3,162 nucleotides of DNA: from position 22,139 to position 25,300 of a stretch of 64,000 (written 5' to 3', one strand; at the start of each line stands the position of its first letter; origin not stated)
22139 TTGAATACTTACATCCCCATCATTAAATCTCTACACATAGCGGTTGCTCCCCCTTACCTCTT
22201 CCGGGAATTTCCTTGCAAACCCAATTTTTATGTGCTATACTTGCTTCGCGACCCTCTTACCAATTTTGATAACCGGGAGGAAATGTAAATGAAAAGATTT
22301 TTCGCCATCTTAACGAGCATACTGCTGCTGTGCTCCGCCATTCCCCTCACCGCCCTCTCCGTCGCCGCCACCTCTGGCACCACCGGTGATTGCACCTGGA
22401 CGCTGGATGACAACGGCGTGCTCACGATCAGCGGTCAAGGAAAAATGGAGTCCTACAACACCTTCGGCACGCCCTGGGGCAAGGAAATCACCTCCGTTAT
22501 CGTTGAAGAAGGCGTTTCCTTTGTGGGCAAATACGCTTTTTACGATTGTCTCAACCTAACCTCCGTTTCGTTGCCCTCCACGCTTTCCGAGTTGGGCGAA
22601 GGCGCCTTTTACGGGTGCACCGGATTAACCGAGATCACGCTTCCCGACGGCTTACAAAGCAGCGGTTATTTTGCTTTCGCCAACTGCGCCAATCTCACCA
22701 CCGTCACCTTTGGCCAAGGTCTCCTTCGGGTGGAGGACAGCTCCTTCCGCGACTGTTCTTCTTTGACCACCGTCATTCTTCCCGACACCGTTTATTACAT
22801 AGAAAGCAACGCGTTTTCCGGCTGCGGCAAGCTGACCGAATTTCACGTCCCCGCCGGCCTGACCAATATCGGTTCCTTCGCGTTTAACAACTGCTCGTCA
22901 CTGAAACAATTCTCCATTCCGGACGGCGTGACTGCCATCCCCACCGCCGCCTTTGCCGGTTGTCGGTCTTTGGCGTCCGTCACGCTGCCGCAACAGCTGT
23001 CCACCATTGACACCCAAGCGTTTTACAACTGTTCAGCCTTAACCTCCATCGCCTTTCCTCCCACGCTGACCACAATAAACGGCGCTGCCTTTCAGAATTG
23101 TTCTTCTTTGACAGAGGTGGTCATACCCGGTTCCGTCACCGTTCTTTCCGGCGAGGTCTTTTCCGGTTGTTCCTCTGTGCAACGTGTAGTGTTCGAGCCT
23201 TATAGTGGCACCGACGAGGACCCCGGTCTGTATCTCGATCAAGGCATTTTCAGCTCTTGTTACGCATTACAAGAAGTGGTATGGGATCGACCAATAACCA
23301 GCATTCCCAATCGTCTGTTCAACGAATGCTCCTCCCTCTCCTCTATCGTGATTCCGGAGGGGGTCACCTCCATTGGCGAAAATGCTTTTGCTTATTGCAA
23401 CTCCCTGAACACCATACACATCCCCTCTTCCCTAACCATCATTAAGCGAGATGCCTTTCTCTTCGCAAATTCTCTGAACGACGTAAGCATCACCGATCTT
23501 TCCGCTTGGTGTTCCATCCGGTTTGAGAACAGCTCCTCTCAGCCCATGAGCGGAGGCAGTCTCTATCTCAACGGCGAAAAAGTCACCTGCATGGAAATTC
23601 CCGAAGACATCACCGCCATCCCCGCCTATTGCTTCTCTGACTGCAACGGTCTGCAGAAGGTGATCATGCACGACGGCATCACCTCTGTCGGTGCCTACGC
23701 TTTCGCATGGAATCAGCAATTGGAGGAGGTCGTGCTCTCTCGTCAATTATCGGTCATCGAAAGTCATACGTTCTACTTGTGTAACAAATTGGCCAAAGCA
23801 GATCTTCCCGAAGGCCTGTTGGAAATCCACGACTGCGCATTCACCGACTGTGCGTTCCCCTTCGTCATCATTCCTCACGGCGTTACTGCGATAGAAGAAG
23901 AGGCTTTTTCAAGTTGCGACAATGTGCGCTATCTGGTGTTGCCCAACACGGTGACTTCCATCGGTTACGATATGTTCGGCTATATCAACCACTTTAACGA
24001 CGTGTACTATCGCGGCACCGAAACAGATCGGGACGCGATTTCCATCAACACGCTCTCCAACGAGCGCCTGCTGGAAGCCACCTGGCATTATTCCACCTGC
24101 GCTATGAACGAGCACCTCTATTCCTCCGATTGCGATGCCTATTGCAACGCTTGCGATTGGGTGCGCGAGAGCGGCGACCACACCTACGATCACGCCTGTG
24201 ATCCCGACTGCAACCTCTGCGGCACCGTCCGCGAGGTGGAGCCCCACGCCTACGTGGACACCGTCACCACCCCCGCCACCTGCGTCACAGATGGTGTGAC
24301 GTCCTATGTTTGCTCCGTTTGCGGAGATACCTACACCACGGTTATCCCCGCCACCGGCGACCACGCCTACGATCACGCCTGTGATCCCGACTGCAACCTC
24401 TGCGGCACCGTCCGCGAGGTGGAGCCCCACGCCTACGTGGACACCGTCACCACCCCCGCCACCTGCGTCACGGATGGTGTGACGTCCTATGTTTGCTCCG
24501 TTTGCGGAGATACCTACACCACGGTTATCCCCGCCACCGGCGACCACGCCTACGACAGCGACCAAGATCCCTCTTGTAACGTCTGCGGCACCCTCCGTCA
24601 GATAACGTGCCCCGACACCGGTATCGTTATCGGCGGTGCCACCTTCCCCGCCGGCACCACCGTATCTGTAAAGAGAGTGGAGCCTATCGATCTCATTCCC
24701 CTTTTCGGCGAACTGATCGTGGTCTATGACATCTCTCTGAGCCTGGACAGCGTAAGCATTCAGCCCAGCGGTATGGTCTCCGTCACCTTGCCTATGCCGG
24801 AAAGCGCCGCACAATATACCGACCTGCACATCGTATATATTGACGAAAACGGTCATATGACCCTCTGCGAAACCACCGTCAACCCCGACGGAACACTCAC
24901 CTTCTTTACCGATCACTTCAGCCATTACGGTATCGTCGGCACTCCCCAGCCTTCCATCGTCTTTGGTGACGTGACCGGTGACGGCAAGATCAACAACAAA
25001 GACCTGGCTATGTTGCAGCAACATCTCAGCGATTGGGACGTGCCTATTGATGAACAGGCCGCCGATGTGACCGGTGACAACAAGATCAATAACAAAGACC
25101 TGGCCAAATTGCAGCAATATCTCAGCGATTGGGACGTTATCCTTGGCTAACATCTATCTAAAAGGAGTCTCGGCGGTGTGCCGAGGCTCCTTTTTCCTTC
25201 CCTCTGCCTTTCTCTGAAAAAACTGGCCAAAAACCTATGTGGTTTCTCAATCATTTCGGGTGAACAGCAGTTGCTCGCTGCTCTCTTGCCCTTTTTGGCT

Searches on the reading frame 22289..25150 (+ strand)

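Call 3: search_protein_families(library=pfam, proteins=[window:22289-25150:+], max_evalue=1)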
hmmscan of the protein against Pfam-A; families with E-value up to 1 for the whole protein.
window:22289-25150:+ (953 aa): 6 families
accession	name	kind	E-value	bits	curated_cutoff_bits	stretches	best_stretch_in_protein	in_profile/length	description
PF13306.12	LRR_5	-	6.3e-144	472.6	27.7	6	79-206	3-127/127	BspA type Leucine rich repeat region (6 copies)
PF13855.12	LRR_8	-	2.6e-17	62.8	27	1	236-276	12-53/61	Leucine rich repeat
PF00404.24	Dockerin_1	-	4.2e-13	49.7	22.9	1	893-945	2-56/57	Dockerin type I domain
PF04376.19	ATE_N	-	0.028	15.1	27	0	614-648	23-58/72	Arginine-tRNA-protein transferase, N terminus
PF09392.15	T3SS_needle_F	-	0.081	13.6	29.4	0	929-952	28-50/71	Type III secretion needle MxiH, YscF, SsaG, EprI, PscF, EscF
PF13517.12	FG-GAP_3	-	0.17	12.9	26.9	1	865-900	24-56/61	FG-GAP-like repeat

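Call 4: search_protein_families(library=ncbifam, proteins=[window:22289-25150:+], max_evalue=1)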
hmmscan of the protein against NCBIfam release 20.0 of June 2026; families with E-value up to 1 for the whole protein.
window:22289-25150:+ (953 aa): 3 families
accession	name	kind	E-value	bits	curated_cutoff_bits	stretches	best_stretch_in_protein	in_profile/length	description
NF047961.1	adhesin_HupY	equivalog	1.7e-41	142.2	1250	4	65-178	209-320/978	leucine-rich repeat adhesin HupY/LrrG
NF045861.1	glide_Gli349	exception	3.1e-26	90.5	1750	5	336-396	2688-2745/3169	gliding machinery surface structure protein Gli349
NF049990.1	CellobisidaseCelK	equivalog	4.3e-10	38.4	1700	1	850-946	781-883/889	cellulose 1,4-beta-cellobiosidase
